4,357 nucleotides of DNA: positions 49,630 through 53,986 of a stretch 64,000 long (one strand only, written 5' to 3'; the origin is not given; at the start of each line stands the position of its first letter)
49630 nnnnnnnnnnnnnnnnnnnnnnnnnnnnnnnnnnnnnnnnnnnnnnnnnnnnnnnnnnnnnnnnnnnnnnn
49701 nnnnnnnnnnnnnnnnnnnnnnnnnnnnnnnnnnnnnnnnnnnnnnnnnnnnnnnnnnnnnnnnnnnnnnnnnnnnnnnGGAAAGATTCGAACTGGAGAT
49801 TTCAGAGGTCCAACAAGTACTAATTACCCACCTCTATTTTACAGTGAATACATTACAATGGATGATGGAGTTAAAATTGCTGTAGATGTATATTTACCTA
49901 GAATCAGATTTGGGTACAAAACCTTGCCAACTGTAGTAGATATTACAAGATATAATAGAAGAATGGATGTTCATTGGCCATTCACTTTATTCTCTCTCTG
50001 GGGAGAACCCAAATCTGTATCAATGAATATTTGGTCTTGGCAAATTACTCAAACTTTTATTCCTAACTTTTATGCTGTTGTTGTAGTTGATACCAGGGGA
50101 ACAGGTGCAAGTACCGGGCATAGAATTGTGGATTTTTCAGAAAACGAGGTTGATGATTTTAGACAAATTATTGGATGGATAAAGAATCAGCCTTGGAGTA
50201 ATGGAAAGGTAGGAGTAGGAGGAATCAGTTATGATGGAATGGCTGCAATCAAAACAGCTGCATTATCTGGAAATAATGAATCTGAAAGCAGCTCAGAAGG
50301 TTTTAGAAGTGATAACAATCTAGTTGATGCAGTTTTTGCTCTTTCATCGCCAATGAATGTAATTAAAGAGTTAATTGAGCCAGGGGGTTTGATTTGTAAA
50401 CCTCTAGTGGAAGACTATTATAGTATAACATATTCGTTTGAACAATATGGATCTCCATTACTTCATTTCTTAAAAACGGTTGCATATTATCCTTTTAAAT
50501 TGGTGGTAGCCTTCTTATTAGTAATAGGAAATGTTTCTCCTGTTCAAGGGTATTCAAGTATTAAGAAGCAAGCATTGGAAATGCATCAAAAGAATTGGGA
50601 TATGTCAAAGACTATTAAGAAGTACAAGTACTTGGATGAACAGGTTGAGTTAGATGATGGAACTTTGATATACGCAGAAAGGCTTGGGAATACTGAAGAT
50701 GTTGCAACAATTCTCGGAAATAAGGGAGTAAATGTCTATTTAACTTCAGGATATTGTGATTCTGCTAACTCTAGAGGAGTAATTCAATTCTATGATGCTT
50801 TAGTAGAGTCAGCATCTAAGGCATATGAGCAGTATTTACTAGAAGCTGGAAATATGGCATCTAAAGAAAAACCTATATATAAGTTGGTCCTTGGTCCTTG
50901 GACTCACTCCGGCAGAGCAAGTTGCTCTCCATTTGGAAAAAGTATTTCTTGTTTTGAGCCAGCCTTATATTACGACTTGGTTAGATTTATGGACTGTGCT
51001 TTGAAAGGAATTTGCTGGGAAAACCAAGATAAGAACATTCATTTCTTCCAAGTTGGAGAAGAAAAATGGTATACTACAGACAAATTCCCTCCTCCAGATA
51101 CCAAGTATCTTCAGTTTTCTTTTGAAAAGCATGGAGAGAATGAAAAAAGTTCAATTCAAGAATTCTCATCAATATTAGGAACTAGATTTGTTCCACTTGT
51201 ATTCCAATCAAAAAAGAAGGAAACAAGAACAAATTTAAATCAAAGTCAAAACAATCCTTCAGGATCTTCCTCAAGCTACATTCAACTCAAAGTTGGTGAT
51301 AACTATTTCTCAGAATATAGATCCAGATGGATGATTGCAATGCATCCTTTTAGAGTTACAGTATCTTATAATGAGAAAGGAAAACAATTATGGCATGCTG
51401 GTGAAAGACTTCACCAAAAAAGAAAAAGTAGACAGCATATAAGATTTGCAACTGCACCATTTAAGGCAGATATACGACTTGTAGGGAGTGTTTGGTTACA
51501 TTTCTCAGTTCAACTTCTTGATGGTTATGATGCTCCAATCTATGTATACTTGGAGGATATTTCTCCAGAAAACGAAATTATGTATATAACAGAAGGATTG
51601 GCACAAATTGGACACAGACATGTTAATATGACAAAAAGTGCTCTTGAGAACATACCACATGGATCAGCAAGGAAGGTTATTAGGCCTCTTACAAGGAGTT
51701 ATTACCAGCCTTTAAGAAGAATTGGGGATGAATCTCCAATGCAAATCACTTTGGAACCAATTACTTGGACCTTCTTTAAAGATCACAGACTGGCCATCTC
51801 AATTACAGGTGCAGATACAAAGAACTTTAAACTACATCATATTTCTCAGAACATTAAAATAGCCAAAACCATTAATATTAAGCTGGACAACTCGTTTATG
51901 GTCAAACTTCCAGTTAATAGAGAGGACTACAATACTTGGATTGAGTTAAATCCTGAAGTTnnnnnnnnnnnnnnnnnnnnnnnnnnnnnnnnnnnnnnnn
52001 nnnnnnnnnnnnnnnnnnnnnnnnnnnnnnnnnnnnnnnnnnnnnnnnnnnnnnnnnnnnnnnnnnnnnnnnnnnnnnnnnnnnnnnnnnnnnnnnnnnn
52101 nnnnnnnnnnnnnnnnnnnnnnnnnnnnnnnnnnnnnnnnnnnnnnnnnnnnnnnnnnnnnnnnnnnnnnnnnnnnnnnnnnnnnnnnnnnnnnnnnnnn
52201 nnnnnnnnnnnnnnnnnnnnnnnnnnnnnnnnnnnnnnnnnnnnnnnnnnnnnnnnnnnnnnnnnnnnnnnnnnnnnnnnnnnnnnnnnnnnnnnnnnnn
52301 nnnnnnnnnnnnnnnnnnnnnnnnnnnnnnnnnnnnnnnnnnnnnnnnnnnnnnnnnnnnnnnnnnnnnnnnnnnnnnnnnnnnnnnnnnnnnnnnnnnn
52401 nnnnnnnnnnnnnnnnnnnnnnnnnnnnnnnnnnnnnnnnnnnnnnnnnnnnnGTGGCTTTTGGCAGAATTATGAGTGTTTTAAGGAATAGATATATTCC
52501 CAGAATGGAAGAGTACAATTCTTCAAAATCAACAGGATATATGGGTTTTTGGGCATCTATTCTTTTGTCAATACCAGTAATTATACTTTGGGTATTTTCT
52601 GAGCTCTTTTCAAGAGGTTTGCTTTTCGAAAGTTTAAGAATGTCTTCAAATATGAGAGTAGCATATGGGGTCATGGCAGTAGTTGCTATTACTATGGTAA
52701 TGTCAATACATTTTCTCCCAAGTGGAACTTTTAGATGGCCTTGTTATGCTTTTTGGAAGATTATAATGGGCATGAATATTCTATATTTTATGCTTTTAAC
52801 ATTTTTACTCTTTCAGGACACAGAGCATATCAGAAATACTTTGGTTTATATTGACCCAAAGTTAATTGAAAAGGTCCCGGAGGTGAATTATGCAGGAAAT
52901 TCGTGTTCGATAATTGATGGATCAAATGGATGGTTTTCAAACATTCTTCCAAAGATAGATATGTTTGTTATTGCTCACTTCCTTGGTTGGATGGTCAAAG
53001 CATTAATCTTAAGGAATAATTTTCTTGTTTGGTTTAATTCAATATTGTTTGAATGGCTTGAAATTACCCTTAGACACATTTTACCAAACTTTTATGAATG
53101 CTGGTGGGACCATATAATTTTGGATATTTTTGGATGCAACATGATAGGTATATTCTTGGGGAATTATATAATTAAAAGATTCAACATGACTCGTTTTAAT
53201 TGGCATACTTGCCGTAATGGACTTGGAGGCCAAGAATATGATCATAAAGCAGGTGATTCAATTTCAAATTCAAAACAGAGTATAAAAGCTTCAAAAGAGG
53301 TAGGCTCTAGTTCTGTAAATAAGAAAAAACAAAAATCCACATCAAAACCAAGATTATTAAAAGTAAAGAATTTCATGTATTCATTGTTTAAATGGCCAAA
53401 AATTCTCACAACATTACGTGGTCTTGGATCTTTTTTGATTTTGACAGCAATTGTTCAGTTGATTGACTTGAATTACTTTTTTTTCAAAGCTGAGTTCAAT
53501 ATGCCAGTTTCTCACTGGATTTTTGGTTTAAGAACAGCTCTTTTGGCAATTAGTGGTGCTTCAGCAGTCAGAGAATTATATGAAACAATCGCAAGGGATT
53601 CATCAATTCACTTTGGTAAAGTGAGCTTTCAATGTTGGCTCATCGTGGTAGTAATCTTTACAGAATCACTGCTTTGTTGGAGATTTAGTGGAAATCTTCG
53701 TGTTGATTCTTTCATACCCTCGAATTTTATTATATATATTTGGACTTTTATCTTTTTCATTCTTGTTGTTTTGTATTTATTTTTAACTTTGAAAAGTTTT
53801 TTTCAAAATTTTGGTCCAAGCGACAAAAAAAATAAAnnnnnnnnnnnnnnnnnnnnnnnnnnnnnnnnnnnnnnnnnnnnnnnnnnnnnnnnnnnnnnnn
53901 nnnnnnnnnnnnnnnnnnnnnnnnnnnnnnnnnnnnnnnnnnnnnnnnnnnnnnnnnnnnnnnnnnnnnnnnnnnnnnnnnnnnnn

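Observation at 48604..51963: Bacterial-type CocE/NonD (peptidase S15) hydrolase fused to a multi-pass membrane N-terminal region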

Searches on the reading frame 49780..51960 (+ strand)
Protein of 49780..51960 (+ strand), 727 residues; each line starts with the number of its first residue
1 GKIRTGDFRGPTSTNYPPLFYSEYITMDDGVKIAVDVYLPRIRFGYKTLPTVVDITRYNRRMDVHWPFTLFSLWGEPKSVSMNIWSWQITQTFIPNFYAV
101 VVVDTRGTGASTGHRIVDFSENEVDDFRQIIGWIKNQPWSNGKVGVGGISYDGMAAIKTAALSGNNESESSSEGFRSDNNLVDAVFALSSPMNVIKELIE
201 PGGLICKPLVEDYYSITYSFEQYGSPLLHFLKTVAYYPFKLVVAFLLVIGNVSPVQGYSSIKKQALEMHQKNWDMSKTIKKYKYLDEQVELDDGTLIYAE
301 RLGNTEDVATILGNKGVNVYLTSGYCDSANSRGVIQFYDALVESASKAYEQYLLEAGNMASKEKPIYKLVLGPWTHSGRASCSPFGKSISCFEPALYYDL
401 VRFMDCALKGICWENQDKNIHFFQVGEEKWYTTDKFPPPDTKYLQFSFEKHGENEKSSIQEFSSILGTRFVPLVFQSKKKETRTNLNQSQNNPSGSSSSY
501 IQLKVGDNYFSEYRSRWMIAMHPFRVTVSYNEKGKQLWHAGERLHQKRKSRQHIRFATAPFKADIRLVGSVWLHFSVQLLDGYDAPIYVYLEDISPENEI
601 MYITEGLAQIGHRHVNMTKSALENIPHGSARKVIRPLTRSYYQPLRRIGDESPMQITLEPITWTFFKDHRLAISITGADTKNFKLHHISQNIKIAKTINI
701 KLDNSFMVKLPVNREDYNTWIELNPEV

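Call 53: find_homologous_proteins(query=A5, max_evalue=1e-20)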
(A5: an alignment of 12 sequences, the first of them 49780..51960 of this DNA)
Query A5 (12 sequences) (727 aa, profile of the alignment): 412 proteins with E <= 1e-20 among 8000 candidates; the best 120 are listed.
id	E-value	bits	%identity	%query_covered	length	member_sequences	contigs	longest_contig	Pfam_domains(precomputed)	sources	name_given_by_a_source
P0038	1.7e-251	855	30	91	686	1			PF02129.25,PF08530.17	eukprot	eukprot:TRINITY_DN9105_c0_g1_i1.p1 TRINITY_DN9105_c0_g1~~TRINITY_DN9105_c0_g1_i1.p1 ORF type:complet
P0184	8.7e-251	852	31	91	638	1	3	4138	PF02129.25,PF08530.17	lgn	-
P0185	1.5e-245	835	31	91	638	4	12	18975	PF02129.25,PF08530.17,PF00561.27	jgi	jgi:putative CocE/NonD family hydrolase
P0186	1.9e-245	835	32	91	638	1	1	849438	PF02129.25,PF08530.17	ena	-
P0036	2.4e-243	828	28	95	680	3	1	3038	PF02129.25,PF08530.17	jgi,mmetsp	mmetsp:Transcript_19051/g.31874 ORF Transcript_19051/g.31874 Transcript_19051/m.31874 type:complete 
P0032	2.3e-238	811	27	92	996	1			PF02129.25,PF08530.17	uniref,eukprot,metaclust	uniref:Xaa-Pro dipeptidyl-peptidase C-terminal domain-containing protein n=1 Tax=Chromera velia CCMP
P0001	1.6e-224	765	98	100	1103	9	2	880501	PF02129.25,PF08530.17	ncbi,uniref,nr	ncbi:X-Pro dipeptidyl-peptidase (S15 family) family protein [Cryptosporidium meleagridis]|uniref:X-P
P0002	1.9e-222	759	94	100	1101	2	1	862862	PF02129.25,PF08530.17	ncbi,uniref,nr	ncbi:alpha beta hydrolase [Cryptosporidium ubiquitum]|uniref:Alpha beta hydrolase n=1 Tax=Cryptospor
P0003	1.0e-219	750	92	100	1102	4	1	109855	PF02129.25,PF08530.17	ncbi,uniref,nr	ncbi:alpha beta hydrolase [Cryptosporidium canis]|uniref:Alpha beta hydrolase n=1 Tax=Cryptosporidiu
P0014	2.6e-219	748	26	95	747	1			PF02129.25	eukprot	eukprot:PhM_4_TR17361/c0_g1_i1/m.35267/K06978/K06978; uncharacterized protein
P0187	3.5e-210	718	29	97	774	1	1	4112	PF02129.25,PF08530.17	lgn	-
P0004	5.7e-210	717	77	99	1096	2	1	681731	PF02129.25,PF08530.17,PF12146.16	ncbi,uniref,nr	ncbi:alpha beta hydrolase [Cryptosporidium bovis]|uniref:alpha beta hydrolase n=1 Tax=Cryptosporidiu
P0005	6.6e-209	714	77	99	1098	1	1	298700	PF02129.25,PF08530.17,PF12146.16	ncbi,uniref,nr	ncbi:hypothetical protein FG386_001193 [Cryptosporidium ryanae]|uniref:uncharacterized protein n=1 T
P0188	5.5e-206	704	28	96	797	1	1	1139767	PF02129.25,PF08530.17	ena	-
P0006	1.3e-199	683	66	98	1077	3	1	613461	PF02129.25,PF08530.17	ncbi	ncbi:X-Pro dipeptidyl-peptidase S15 family protein [Cryptosporidium serpentis]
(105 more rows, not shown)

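Call 64: find_encoding_contigs(protein=P0188, flank=8000, max_places=2)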
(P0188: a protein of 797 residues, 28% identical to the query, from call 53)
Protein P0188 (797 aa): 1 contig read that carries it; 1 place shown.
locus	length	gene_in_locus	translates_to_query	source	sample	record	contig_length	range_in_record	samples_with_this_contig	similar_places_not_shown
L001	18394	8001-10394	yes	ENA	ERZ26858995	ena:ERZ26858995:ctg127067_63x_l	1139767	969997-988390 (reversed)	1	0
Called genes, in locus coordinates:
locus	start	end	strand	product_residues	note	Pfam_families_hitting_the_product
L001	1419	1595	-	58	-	-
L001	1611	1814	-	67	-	-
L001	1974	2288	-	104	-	-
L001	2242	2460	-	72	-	-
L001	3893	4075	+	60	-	-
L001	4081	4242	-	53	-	-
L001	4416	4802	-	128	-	-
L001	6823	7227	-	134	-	PF18055:RPN6_N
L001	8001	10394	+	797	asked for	PF02129:Peptidase_S15, PF08530:PepX_C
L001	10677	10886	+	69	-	-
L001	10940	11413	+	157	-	-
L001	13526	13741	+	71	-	-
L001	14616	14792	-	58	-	-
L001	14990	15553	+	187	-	-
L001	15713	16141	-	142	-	-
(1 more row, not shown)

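Call 65: find_encoding_contigs(protein=P0186, flank=8000, max_places=2)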
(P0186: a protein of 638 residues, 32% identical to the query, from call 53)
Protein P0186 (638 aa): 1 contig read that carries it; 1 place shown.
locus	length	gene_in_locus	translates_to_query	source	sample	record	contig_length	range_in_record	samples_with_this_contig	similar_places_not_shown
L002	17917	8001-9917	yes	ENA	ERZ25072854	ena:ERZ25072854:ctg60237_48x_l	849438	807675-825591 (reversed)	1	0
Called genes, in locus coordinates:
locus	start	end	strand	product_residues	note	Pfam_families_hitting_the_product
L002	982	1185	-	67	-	-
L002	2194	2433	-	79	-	-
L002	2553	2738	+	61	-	-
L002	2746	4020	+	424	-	-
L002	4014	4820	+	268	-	-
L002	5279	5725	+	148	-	-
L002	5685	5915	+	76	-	-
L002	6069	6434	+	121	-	-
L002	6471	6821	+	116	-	-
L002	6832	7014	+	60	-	-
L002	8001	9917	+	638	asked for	PF02129:Peptidase_S15, PF08530:PepX_C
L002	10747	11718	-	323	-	PF06271:RDD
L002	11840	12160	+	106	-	-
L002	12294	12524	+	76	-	-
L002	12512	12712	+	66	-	-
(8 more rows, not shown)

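Call 67: search_solved_structures(query=A5, max_evalue=0.001, show_alignments=0)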
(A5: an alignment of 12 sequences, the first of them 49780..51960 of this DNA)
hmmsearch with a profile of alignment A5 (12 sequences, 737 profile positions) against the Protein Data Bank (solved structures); distinct sequences matched with E-value up to 0.001: 36.
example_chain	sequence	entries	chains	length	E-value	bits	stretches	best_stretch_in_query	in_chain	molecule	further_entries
1l7r_A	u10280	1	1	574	2.1e-43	151.7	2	141-301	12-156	cocaine esterase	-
4p08_A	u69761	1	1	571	1.3e-42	149.1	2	141-301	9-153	Cocaine esterase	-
1ju3_A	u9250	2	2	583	1.3e-42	149.1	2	141-301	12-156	cocaine esterase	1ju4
3i2f_A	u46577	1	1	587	1.6e-42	148.8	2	141-301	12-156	Cocaine esterase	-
3i2i_A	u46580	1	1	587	1.6e-42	148.8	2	141-301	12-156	Cocaine esterase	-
3ida_A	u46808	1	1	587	1.6e-42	148.8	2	141-295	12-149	Cocaine esterase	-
3i2g_A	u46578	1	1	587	1.8e-42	148.6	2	141-301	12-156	Cocaine esterase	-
3i2h_A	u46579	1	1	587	1.8e-42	148.6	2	141-301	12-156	Cocaine esterase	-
3i2j_A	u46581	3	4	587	1.8e-42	148.6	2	141-301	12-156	Cocaine esterase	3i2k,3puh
3pui_A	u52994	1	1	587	2.9e-42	147.9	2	142-301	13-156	Cocaine esterase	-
1l7q_A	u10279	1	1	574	1.1e-41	146.1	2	141-301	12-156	cocaine esterase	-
9k48_A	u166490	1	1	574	3.6e-41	144.3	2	141-301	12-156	Cocaine esterase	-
7f65_A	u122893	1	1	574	1.5e-40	142.3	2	141-301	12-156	Cocaine esterase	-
3ib3_A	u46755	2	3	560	1.6e-34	122.4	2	142-313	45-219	CocE/NonD family hydrolase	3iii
4pf1_A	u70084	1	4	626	2.9e-23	85.1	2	409-696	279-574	Peptidase S15/CocE/NonD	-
6nff_A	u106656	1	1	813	6.5e-07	31.1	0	199-284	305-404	Xaa-Pro dipeptidyl-peptidase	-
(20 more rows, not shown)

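Call 84: search_solved_structures(query=A5, max_evalue=1e-40, show_alignments=1)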
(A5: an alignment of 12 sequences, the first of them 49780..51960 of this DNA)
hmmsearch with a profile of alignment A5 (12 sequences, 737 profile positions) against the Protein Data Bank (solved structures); distinct sequences matched with E-value up to 1e-40: 12.
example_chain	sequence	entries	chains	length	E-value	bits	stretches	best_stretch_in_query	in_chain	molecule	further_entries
1l7r_A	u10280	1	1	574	2.1e-43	151.7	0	141-301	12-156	cocaine esterase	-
4p08_A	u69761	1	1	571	1.3e-42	149.1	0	141-301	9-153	Cocaine esterase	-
1ju3_A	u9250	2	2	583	1.3e-42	149.1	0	141-301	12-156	cocaine esterase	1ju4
3i2f_A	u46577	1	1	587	1.6e-42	148.8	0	141-301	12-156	Cocaine esterase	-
3i2i_A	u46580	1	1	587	1.6e-42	148.8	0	141-301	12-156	Cocaine esterase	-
3ida_A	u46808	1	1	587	1.6e-42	148.8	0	141-295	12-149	Cocaine esterase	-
3i2g_A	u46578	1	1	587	1.8e-42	148.6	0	141-301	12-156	Cocaine esterase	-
3i2h_A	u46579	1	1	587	1.8e-42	148.6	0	141-301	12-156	Cocaine esterase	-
3i2j_A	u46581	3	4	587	1.8e-42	148.6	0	141-301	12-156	Cocaine esterase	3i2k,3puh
3pui_A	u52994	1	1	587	2.9e-42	147.9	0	142-301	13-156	Cocaine esterase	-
1l7q_A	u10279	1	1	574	1.1e-41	146.1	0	141-301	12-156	cocaine esterase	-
9k48_A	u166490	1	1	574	3.6e-41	144.3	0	141-301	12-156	Cocaine esterase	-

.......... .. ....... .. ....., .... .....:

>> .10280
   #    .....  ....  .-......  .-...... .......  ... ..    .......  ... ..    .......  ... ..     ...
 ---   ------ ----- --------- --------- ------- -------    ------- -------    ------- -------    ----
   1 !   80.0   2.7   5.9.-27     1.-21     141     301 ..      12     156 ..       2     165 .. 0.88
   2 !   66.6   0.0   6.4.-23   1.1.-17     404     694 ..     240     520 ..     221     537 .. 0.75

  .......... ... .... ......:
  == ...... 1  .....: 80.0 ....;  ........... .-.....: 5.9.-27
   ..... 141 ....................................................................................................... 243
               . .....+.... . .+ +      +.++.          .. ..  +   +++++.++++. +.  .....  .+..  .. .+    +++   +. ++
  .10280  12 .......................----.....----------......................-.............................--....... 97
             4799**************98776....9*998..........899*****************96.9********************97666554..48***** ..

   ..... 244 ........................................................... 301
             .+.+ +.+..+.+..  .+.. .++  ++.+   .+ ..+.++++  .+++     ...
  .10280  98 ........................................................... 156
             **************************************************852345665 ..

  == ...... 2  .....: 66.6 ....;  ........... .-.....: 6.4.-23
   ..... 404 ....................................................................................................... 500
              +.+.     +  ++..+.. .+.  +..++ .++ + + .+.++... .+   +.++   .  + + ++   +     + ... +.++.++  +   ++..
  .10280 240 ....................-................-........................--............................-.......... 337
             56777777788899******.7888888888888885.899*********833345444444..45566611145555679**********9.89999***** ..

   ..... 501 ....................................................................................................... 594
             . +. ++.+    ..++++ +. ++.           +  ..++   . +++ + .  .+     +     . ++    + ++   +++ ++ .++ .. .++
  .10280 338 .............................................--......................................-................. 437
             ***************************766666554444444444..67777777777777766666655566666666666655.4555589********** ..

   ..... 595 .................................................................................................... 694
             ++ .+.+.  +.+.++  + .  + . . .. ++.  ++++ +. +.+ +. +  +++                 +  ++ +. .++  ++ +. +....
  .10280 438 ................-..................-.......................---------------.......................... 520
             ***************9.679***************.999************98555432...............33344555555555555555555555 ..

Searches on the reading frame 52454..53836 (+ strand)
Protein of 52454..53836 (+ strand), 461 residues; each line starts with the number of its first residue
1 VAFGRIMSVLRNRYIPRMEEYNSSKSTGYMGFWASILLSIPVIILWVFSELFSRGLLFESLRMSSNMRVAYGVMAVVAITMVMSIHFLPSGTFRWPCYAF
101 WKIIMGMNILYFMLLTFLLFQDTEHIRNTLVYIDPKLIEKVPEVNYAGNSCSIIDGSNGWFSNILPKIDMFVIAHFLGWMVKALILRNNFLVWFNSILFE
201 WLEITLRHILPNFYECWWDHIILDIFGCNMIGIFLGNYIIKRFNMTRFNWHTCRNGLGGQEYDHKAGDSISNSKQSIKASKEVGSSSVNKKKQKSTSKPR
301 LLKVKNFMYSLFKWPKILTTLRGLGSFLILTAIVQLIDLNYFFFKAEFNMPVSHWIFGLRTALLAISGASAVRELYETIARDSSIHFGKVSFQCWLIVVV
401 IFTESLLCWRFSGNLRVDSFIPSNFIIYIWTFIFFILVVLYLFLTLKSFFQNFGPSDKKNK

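Call 3: search_protein_families(library=pfam, proteins=[window:52454-53836:+], max_evalue=0.01)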
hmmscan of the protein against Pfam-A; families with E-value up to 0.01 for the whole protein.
window:52454-53836:+ (461 aa): 1 family
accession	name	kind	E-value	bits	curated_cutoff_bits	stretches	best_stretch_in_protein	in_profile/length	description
PF03034.20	PSS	-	9.7e-80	268.5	25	1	96-411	1-272/273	Phosphatidyl serine synthase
